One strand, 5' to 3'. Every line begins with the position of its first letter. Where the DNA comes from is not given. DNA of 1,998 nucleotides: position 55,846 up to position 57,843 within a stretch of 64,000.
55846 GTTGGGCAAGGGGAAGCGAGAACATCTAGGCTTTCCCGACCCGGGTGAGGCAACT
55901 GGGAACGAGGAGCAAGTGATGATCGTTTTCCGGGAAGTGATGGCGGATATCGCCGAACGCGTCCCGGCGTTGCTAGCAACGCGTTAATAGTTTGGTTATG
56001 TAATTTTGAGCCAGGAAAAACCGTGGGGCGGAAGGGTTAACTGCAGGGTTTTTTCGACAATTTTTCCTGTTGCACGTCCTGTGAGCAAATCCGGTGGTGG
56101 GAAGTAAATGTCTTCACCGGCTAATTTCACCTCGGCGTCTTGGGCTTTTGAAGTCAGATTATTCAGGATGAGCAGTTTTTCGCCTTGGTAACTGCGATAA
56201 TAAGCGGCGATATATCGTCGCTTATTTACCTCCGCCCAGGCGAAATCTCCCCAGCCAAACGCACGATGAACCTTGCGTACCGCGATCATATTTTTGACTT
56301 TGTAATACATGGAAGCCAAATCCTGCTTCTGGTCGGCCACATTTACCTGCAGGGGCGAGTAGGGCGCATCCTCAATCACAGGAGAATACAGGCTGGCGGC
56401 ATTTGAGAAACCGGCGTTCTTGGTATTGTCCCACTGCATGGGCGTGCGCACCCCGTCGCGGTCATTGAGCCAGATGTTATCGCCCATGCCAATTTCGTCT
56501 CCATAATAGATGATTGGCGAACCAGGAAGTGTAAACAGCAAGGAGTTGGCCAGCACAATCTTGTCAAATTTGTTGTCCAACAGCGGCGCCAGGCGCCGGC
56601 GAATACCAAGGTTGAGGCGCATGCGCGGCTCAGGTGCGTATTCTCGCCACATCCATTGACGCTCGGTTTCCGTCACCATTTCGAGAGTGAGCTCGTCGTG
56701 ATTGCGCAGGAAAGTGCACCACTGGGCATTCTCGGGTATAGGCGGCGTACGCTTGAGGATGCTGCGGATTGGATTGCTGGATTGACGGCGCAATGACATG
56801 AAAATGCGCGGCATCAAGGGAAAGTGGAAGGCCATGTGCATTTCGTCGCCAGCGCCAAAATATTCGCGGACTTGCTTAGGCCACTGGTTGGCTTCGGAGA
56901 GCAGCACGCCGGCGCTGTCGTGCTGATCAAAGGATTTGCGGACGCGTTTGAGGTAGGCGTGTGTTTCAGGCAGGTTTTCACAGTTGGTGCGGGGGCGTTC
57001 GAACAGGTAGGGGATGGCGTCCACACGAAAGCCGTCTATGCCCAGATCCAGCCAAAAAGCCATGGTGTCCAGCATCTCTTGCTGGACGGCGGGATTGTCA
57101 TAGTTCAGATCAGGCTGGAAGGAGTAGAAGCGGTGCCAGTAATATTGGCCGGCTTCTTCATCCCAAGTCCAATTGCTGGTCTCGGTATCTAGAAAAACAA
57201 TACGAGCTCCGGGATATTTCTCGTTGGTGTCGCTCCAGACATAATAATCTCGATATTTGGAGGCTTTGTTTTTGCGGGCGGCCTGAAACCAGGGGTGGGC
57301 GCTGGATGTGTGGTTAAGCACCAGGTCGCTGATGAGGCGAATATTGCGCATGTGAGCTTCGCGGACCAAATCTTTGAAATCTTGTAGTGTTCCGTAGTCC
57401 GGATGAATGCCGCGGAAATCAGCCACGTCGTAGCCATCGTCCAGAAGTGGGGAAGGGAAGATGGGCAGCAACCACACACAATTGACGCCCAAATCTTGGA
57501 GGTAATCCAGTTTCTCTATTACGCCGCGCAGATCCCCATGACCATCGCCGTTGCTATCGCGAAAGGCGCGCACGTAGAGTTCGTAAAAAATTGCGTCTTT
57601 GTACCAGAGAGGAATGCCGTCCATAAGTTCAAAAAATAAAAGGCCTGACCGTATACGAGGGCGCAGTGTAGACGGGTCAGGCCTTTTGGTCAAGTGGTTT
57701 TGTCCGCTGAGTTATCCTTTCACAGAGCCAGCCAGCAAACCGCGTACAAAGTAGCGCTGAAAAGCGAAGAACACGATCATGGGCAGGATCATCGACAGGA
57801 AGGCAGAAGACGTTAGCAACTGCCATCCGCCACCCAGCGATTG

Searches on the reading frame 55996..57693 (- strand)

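Call 31: search_protein_families(library=ncbifam, max_evalue=0.00001, proteins=[window:55996-57693:-])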
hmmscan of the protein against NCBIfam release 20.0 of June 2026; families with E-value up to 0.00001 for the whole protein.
window:55996-57693:- (565 aa): 32 families (the best 25 are shown)
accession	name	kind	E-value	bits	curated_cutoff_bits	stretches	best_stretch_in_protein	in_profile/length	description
TIGR02456.1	treS_nterm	equivalog_domain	2.3e-242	805.3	678.35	1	30-564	2-538/539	maltose alpha-D-glucosyltransferase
NF051899.1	BetGalacBglAAgro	equivalog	2.1e-90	303.7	900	2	30-232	2-204/537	beta-galactosidase BglA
TIGR02403.1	trehalose_treC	equivalog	1e-89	301.7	799.05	2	31-238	2-205/544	alpha,alpha-phosphotrehalase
NF008183.0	PRK10933.1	subfamily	1.8e-85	287.7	535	2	25-231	2-206/551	alpha,alpha-phosphotrehalase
NF041090.1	Cyc-maltodext_AglB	equivalog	1e-45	156.4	540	2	53-226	62-207/470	cyclomaltodextrinase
NF008051.0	PRK10785.1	equivalog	2.7e-42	144.8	568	2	53-277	176-386/607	maltodextrin glucosidase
NF041321.1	Alpha-amyl_MalA_Halo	equivalog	3.2e-41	141.5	875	1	27-226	253-426/666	alpha-amylase MalA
TIGR02402.1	trehalose_TreZ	equivalog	1.4e-20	73.1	538.8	1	31-129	92-186/545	malto-oligosyltrehalose trehalohydrolase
NF011083.0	PRK14510.1-2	equivalog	1.4e-19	69.1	1322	1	53-404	220-549/1186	bifunctional glycogen debranching protein GlgX/4-alpha-glucanotransferase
TIGR02401.1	trehalose_TreY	equivalog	1.2e-17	63.4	498.65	1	59-160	19-125/838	malto-oligosyltrehalose synthase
NF007051.0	PRK09505.1-1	equivalog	2.3e-15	55.7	864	1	52-131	235-328/686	alpha-amylase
NF007060.0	PRK09505.2-5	equivalog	7.3e-14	50.7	790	1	53-130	232-323/690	alpha-amylase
NF006969.0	PRK09441.1-2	equivalog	3.5e-13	49.2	382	1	59-133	25-109/483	alpha-amylase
NF007058.0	PRK09505.2-3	equivalog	1.1e-12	46.9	897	1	53-132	247-340/742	alpha-amylase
NF007053.0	PRK09505.1-3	equivalog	1.2e-12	46.9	1269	1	52-190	227-364/687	alpha-amylase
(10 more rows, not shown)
